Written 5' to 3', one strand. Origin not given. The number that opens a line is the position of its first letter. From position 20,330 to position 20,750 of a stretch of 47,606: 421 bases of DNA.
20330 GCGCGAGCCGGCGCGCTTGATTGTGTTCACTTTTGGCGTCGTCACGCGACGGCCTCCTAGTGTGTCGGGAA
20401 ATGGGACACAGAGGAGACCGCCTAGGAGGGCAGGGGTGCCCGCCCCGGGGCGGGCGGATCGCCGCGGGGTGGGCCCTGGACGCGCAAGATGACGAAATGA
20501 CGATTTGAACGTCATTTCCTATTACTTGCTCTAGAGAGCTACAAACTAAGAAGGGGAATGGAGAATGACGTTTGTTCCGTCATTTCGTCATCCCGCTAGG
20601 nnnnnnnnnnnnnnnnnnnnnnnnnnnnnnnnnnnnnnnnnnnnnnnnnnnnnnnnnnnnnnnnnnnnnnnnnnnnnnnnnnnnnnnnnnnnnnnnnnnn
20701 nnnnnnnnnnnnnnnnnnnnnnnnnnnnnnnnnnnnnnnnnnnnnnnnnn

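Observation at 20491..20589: Operator/promoter module A: a 99-bp AT-rich island with four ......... half-sites arranged as two palindromes about 68 bp apart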

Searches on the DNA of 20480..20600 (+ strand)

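Call 9: search_dna_similar(query=window:20480-20600:+, collection=phages, mode=distant, max_rows=40, max_evalue=0.01)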
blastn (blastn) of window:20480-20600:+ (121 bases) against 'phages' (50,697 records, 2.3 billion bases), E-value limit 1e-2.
Records with a match: 34; places in all: 66; records where one place covers at least 80% of the query: 14.
Best place of each record, by identity: 90-95% 15; 80-90% 3; 60-80% 16.
By first word of the organism name: Arthrobacter 31; Microbacterium 3.
By host as written in the record: Arthrobacter globiformis B-2979 23; Arthrobacter globiformis NRRL B-2880 3; Arthrobacter sulfureus ATCC 19098 2; Microbacterium foliorum NRRL B-24224 2; Microbacterium enclense 1; Arthrobacter globiformis NRRL B-2979 1; - 1; Arthrobacter atrocyaneus NRRL B-2883 1.
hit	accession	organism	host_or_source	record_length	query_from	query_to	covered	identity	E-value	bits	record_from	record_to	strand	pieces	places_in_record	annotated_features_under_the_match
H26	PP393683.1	Microbacterium phage phiMiGM15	Microbacterium enclense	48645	9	114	88%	79.4%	6e-17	92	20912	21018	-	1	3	none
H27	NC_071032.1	Arthrobacter phage Reedo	Arthrobacter globiformis B-2979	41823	10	112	85%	76.0%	1e-7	62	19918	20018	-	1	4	none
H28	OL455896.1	Arthrobacter phage Reedo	Arthrobacter globiformis B-2979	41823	10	112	85%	76.0%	1e-7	62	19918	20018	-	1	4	none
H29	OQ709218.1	Arthrobacter phage Ascela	Arthrobacter globiformis B-2979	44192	10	112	85%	75.0%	1e-7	62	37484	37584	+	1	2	none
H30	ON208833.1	Arthrobacter phage Iter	Arthrobacter globiformis NRRL B-2979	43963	10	112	85%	75.0%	1e-7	62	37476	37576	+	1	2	none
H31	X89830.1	Arthrobacter phage phi AAU2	-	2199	10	111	84%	75.5%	4e-6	55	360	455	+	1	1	none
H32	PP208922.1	Arthrobacter phage Snek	Arthrobacter globiformis B-2979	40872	10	112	85%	73.1%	5e-5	52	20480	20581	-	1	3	none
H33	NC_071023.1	Arthrobacter phage Lizalica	Arthrobacter globiformis B-2979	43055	10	112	85%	72.1%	5e-5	52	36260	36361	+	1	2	none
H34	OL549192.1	Arthrobacter phage Lizalica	Arthrobacter globiformis B-2979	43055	10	112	85%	72.1%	5e-5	52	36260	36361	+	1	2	none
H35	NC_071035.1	Arthrobacter phage Tweety19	Arthrobacter globiformis B-2979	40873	10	112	85%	72.1%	2e-3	47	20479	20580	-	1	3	none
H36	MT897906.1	Arthrobacter phage Tweety19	Arthrobacter globiformis B-2979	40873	10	112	85%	72.1%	2e-3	47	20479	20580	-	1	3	none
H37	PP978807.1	Arthrobacter phage Soondubu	Arthrobacter sulfureus ATCC 19098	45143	11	112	84%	71.8%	2e-3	46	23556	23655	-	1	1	25: hypothetical protein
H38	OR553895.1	Arthrobacter phage Nitro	Arthrobacter globiformis B-2979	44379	11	107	80%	73.5%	2e-5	54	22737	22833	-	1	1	none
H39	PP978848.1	Arthrobacter phage MissSwiss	Arthrobacter atrocyaneus NRRL B-2883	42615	11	107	80%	71.4%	8e-3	45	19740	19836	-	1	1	24: hypothetical protein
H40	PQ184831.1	Microbacterium phage SuMoo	Microbacterium foliorum NRRL B-24224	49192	31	112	68%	77.4%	4e-6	56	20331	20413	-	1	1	none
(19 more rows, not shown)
